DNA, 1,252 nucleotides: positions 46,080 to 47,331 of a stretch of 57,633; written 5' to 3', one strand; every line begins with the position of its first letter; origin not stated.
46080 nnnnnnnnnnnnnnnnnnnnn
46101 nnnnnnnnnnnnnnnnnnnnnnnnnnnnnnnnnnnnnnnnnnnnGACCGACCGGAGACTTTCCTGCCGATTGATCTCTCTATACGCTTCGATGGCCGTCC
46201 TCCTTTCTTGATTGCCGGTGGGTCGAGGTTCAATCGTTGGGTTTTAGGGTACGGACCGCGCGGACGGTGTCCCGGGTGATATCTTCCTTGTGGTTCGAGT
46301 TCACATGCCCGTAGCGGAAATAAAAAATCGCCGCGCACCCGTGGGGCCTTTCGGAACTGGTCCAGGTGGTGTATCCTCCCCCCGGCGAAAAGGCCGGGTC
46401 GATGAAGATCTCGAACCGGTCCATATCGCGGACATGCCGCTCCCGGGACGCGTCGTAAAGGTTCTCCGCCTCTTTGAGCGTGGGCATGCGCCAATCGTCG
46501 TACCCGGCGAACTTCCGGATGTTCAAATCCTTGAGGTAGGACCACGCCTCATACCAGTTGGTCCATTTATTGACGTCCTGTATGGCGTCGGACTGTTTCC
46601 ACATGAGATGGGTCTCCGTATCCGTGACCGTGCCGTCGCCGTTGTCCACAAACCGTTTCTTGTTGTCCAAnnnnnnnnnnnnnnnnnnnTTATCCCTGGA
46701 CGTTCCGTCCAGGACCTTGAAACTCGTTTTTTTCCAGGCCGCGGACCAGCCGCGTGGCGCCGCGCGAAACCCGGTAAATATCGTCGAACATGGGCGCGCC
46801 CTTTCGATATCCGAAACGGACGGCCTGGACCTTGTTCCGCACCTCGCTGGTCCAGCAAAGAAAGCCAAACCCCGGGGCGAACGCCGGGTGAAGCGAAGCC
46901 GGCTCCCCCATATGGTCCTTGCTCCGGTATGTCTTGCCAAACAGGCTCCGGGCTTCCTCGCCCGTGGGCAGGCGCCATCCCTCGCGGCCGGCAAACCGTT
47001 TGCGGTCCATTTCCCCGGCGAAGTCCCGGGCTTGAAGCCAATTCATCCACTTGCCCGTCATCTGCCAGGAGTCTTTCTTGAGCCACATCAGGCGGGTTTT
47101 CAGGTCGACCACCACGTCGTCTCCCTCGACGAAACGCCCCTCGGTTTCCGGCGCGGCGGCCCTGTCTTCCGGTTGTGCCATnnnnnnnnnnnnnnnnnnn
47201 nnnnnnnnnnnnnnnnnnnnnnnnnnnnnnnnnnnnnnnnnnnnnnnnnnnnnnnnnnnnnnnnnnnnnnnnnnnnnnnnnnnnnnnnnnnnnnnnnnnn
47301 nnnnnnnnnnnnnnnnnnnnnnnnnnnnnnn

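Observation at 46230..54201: Tandem array of eight DUF1566 (C-type-lectin-like) paralogs, seven apparently cytoplasmic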

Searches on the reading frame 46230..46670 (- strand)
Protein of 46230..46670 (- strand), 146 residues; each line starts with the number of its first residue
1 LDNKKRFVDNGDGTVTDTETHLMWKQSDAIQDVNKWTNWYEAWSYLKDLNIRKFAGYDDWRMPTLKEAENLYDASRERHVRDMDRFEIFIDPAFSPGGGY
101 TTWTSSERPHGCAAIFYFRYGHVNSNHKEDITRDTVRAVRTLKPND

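Call 3: search_protein_families(library=pfam, proteins=[window:46230-46670:-], max_evalue=0.01)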
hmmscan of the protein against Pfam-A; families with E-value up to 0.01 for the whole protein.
window:46230-46670:- (146 aa): 1 family
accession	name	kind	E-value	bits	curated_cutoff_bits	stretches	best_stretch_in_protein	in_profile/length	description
PF07603.17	Lcl_C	-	3.5e-21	76.1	34.9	1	13-140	1-117/117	Lcl C-terminal domain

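Call 13: find_related_loci(query=A2, collection=genome_contigs, flank=10000)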
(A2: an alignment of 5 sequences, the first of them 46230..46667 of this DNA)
Query A2 (145 aa) in genome_contigs; peptide patterns used: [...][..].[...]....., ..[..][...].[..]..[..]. (x = any residue, [..] = any of these).
599 stretches matched a pattern (row limit reached: there are more); 548 encode a relative of the query (tblastn E <= 1e-3); the best 80 are kept; 79 distinct loci.
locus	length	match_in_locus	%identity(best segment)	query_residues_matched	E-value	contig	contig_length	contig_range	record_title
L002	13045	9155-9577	72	1-141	1e-72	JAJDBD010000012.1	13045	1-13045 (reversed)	MAG: Nitrospinaceae bacterium isolate OFTM44 OFTM44_11, whole genome shotgun sequence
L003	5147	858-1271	71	2-141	7e-68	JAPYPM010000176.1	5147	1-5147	MAG: Nitrospinaceae bacterium isolate PW1.metabat2.53_sub PW1_16970_length_5147_cov_7.791045, whole genome shotgun seque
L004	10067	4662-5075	69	2-141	5e-65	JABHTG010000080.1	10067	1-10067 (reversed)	MAG: Nitrospina sp. isolate SI039_bin56 k141_254006, whole genome shotgun sequence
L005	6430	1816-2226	67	4-142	1e-63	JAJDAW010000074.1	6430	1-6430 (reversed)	MAG: Nitrospinaceae bacterium isolate OFTM142 OFTM142_73, whole genome shotgun sequence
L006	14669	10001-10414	66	3-142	3e-63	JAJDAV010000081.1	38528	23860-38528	MAG: Nitrospinaceae bacterium isolate OFTM135 OFTM135_80, whole genome shotgun sequence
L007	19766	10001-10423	65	3-145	3e-63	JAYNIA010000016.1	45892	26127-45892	MAG: Nitrospinota bacterium isolate 139544_COM_vamb_bins.tsv.103 NODE_756_length_45892_cov_10.826974, whole genome shotg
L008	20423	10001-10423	65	3-145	6e-63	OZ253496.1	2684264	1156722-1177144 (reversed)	MAG: Nitrospinales bacterium isolate df65dd65-b23d-4177-8dc5-9078cc071d11 genome assembly, chromosome: 1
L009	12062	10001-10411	66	4-142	7e-63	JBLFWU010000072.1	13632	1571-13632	MAG: Nitrospinales bacterium isolate 3300053785_124 Ga0535658_0012023, whole genome shotgun sequence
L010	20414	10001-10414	66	4-142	2e-62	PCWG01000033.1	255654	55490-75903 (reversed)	MAG: Nitrospinae bacterium CG11_big_fil_rev_8_21_14_0_20_45_15 CG11_8_21_14_0.20_scaffold_26_c, whole genome shotgun seq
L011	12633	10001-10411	66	4-141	5e-62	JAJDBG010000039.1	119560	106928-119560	MAG: Nitrospinaceae bacterium isolate OFTM96 OFTM96_38, whole genome shotgun sequence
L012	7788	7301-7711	65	4-142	5e-62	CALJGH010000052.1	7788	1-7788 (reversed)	MAG: uncultured Nitrospinaceae bacterium isolate S2_Bin_METABAT__100_sub_1_1 genome assembly, contig: c_000003441679, wh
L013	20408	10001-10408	62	4-141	2e-56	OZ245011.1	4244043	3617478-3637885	MAG: Nitrospinaceae bacterium isolate 04370925-b84a-440d-9222-898c7f7ce6c7 genome assembly, chromosome: 1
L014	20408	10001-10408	61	4-141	6e-55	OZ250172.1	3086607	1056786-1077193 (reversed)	MAG: Nitrospinaceae bacterium isolate cd866322-5d00-4b03-892d-fccb04dfdca5 genome assembly, chromosome: 1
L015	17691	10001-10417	57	1-141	4e-52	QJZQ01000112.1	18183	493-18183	MAG: Nitrospirae bacterium isolate SZUA-350 scaffold_8400, whole genome shotgun sequence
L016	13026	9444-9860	55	1-141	2e-50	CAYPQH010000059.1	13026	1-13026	MAG TPA_asm: uncultured Nitrospinaceae bacterium isolate SRP128015_co3_424 genome assembly, contig: NODE_5347_length_130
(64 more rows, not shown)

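Call 34: search_dna_similar(query=window:46230-46667:-, collection=phages, mode=protein, max_evalue=0.001, max_rows=25)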
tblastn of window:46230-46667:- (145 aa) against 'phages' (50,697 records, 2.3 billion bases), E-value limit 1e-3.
No match.

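Call 54: search_protein_families(library=padloc, proteins=[window:46230-46670:-], max_evalue=0.01)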
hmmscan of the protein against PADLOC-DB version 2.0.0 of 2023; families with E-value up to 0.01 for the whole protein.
window:46230-46670:- (146 aa): 0 families

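Call 79: search_protein_representatives(alignment_id=A1)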
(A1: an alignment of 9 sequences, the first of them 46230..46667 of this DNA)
Query: 9 sequences, 158 profile positions. Proteins with E-value up to 0.001 (for the whole library): 37639; up to 1e-10: 13275; up to 1e-30: 619. The best 150 are listed.
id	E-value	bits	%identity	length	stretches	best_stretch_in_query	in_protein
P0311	3.7e-125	429.8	-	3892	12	16-150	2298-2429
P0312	1.2e-120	415.1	-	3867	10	8-147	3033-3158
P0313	9.3e-114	392.7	-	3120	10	10-146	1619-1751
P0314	1.9e-113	391.7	-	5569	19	16-147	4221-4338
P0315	5.3e-106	367.5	-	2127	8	8-150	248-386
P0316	2.8e-103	358.7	-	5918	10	10-145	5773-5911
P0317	6.9e-103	357.4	-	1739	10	4-110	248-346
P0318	2.5e-102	355.6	-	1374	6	8-80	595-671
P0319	6.3e-102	354.3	-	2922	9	10-114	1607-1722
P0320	5.9e-101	351.1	-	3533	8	11-143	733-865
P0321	1.0e-98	343.8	-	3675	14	20-146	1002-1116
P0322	2.7e-97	339.2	-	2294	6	10-134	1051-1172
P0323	1.1e-96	337.3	-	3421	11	9-146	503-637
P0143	3.9e-93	325.7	-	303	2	7-150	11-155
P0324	4.7e-93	325.4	-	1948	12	4-86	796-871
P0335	1.6e-72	258.7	-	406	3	8-145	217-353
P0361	7.9e-60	217.5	-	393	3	5-147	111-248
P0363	8.0e-59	214.2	-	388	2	7-145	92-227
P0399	2.2e-50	186.8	-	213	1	5-157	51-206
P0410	2.3e-49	183.5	-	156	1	8-145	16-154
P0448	4.5e-47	176.0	-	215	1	7-151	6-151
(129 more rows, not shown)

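Call 81: search_protein_families(library=pfam, proteins=[P0311, P0315, P0318, P0335, P0361, P0363, P0399, P0410, P0448], max_evalue=0.00001)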
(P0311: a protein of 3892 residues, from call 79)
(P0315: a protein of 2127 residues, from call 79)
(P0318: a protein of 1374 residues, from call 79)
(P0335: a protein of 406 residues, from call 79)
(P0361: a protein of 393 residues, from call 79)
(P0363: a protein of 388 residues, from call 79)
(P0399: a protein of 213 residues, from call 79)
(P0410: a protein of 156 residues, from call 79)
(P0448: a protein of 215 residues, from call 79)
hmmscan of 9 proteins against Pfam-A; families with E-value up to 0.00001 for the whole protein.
P0311 (3892 aa): 2 families
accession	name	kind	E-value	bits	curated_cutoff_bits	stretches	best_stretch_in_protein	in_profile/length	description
PF07603.17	Lcl_C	-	0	1185.4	34.9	12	1175-1314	2-117/117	Lcl C-terminal domain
PF18998.6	Flg_new_2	-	1.8e-08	34.7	23.6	0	3334-3405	1-70/73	Divergent InlB B-repeat domain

P0315 (2127 aa): 4 families
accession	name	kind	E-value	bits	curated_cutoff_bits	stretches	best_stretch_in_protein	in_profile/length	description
PF07603.17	Lcl_C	-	2.9e-211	689.1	34.9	8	1248-1367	1-117/117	Lcl C-terminal domain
PF01833.30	TIG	-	3.7e-51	171.5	20.9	4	1378-1460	2-84/84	IPT/TIG domain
PF11617.13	Cu-binding_MopE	-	4.3e-09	36.9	27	1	975-1002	3-30/30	Putative metal-binding motif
PF20144.5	TIG_SUH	-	1.4e-07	32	24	0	1925-1979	14-65/94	TIG domain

P0318 (1374 aa): 1 family
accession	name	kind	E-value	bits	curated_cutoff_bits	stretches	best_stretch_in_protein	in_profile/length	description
PF07603.17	Lcl_C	-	2.1e-145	476.7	34.9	6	997-1113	1-117/117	Lcl C-terminal domain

P0335 (406 aa): 1 family
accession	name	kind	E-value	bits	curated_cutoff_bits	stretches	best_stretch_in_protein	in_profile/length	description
PF07603.17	Lcl_C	-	1.2e-39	135.6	34.9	2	78-188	1-109/117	Lcl C-terminal domain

P0361 (393 aa): 1 family
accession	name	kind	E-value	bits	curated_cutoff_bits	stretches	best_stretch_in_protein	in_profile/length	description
PF07603.17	Lcl_C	-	1.2e-44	151.8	34.9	3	125-232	1-103/117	Lcl C-terminal domain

P0363 (388 aa): 1 family
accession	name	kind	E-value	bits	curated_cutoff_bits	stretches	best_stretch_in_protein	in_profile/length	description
PF07603.17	Lcl_C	-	1.3e-27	96.8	34.9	2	104-209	1-102/117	Lcl C-terminal domain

P0399 (213 aa): 1 family
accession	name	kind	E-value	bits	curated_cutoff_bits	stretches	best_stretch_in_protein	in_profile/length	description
PF07603.17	Lcl_C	-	2.5e-21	76.6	34.9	1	68-193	2-117/117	Lcl C-terminal domain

P0410 (156 aa): 1 family
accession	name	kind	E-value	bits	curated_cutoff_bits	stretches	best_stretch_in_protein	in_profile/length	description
PF07603.17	Lcl_C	-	1.5e-17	64.4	34.9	1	27-153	1-117/117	Lcl C-terminal domain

P0448 (215 aa): 1 family
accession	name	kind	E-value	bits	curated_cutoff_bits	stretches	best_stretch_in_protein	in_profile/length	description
PF07603.17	Lcl_C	-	2.2e-17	63.9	34.9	1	18-144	1-117/117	Lcl C-terminal domain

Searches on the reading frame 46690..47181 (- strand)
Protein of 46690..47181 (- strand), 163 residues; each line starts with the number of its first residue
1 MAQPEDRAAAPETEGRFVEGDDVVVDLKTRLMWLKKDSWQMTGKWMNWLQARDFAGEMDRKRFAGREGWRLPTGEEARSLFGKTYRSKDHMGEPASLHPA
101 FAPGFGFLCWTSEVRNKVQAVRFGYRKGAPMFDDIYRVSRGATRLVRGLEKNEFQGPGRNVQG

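Call 3: search_protein_families(library=pfam, proteins=[window:46690-47181:-], max_evalue=0.01)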
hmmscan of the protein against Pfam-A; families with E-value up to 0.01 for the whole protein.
window:46690-47181:- (163 aa): 1 family
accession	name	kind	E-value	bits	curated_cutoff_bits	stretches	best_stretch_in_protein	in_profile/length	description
PF07603.17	Lcl_C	-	2.2e-16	60.7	34.9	1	23-147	2-117/117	Lcl C-terminal domain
